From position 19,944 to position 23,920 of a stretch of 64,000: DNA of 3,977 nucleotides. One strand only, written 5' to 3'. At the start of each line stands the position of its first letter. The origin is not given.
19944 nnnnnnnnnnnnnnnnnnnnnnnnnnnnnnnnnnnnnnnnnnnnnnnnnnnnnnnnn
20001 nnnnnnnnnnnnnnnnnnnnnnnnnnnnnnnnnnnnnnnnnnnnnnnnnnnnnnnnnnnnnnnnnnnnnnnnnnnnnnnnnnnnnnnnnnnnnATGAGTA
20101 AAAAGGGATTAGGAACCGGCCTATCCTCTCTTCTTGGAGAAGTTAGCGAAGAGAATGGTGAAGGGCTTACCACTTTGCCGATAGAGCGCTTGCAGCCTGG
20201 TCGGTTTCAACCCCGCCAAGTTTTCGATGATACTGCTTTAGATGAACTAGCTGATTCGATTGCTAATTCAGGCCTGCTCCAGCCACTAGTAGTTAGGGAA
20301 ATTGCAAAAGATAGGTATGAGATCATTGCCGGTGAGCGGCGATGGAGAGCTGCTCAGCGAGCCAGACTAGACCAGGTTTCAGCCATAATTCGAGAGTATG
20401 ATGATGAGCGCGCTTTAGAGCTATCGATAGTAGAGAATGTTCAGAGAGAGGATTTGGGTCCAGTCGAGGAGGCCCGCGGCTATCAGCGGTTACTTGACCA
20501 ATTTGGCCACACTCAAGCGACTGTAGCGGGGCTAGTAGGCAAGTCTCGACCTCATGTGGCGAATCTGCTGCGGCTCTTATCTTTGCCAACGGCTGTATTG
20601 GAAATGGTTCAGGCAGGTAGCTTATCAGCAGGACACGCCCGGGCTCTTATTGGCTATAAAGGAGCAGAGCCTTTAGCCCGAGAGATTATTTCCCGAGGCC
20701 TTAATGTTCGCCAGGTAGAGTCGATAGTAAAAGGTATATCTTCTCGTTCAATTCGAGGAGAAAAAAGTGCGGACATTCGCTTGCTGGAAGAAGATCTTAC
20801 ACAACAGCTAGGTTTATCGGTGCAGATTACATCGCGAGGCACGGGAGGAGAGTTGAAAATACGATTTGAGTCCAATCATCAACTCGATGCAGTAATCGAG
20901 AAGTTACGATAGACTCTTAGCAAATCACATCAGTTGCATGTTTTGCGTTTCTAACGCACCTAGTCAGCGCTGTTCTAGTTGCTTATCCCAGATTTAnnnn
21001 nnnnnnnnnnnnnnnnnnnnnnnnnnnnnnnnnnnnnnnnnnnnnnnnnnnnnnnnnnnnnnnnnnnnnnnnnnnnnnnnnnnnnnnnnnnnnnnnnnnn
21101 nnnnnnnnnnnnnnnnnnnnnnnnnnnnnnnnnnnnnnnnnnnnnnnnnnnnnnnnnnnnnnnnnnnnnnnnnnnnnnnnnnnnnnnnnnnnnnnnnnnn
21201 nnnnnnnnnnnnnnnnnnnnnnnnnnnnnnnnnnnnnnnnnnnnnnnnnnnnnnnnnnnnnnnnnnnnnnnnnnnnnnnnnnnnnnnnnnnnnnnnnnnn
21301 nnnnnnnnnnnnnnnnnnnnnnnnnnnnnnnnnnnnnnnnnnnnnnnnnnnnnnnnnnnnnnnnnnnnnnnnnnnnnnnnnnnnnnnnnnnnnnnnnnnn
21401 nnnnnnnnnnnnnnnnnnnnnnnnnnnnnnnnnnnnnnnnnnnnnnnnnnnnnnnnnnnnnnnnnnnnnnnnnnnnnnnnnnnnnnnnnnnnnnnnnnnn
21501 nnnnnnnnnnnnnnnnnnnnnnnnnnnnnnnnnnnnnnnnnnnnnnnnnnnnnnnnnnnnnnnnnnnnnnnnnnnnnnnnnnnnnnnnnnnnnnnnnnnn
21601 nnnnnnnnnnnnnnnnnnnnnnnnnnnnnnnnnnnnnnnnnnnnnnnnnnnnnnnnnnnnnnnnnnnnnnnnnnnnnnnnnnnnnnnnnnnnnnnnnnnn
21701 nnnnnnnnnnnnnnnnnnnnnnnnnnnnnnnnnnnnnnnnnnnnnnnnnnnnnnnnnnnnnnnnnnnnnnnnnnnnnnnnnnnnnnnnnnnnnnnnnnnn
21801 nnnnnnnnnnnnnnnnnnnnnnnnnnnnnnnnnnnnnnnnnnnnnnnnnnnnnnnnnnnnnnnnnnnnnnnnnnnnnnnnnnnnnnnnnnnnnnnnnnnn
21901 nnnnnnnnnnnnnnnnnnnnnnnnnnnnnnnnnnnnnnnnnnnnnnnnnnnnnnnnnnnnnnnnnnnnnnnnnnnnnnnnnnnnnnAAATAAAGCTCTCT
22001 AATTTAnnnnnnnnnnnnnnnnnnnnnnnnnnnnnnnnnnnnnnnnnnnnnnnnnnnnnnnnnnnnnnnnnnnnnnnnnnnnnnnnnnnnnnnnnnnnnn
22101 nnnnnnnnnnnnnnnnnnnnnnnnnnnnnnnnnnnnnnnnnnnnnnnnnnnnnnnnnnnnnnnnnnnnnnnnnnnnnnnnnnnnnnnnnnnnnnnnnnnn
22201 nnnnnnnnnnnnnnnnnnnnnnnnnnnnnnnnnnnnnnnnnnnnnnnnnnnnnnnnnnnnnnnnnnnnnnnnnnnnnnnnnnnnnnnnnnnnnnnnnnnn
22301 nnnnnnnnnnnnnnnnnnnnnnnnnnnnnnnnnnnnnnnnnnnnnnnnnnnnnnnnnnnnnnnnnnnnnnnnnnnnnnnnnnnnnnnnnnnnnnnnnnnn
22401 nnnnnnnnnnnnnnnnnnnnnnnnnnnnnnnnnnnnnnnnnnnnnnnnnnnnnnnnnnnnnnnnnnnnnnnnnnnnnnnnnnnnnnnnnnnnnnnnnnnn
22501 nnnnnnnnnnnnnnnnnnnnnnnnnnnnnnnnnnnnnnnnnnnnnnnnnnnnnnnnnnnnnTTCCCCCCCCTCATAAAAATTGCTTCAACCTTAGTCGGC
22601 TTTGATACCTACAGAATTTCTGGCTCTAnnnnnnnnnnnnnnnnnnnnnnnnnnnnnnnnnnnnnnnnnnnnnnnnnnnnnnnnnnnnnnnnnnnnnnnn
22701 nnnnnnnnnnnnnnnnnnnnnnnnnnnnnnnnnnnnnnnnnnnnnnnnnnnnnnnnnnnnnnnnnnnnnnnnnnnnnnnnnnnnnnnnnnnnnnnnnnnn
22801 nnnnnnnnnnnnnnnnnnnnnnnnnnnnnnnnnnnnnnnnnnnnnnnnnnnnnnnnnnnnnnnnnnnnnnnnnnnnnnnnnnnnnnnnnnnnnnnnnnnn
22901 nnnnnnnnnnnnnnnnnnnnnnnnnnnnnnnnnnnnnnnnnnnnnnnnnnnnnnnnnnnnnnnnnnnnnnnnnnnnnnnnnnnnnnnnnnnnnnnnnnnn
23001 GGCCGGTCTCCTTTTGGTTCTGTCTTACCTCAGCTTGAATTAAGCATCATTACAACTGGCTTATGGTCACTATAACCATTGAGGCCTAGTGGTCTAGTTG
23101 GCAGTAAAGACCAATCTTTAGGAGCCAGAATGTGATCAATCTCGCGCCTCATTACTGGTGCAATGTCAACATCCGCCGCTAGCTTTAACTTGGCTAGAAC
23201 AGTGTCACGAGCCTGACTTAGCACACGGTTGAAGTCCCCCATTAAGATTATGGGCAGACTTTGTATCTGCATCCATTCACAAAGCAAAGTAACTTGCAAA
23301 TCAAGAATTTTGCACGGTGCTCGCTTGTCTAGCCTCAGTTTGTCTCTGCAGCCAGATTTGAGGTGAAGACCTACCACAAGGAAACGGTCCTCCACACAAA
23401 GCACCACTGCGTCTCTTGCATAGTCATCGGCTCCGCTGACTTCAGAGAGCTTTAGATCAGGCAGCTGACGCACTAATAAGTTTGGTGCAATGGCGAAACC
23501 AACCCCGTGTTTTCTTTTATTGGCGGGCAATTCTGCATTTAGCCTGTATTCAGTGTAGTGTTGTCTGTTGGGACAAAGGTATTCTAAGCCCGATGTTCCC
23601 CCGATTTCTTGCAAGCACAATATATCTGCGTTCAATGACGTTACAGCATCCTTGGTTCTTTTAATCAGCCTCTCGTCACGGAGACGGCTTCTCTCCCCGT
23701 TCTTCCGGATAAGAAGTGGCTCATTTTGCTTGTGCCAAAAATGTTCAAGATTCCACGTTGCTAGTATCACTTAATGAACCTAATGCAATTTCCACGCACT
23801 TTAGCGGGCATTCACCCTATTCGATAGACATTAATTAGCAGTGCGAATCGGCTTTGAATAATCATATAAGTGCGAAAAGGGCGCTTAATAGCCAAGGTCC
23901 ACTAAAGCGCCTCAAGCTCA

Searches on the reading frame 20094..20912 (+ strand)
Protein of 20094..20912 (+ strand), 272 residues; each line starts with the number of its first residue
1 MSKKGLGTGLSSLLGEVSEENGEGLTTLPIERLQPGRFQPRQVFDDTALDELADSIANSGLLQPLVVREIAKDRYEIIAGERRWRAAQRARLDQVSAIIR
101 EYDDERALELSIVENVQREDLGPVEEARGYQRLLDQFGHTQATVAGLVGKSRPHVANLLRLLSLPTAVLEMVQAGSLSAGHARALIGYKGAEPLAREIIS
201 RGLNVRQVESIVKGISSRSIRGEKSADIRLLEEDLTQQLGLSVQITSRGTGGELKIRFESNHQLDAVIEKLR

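Call 102: search_protein_families(library=pfam, proteins=[window:20094-20912:+], max_evalue=1e-8)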
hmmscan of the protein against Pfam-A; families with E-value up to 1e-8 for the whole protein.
window:20094-20912:+ (272 aa): 3 families
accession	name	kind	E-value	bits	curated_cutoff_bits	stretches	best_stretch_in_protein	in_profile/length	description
PF02195.25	ParB_N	-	4e-36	123.4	26.3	1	25-117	3-95/95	ParB N-terminal domain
PF17762.8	HTH_ParB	-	6.2e-32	110.2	22.6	1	119-215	1-100/102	ParB HTH domain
PF23552.2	ParB_C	-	7.4e-13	48.2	23.8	1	224-272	1-50/50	ParB dimerisation domain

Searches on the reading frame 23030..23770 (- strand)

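Call 102: search_protein_families(library=pfam, proteins=[window:23030-23770:-], max_evalue=1e-8)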
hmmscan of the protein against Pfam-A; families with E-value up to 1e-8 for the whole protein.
window:23030-23770:- (246 aa): 1 family
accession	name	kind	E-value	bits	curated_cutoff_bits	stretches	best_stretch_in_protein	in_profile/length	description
PF03372.29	Exo_endo_phos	-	1.2e-16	61.5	24.5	1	4-236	1-225/225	Endonuclease/Exonuclease/phosphatase family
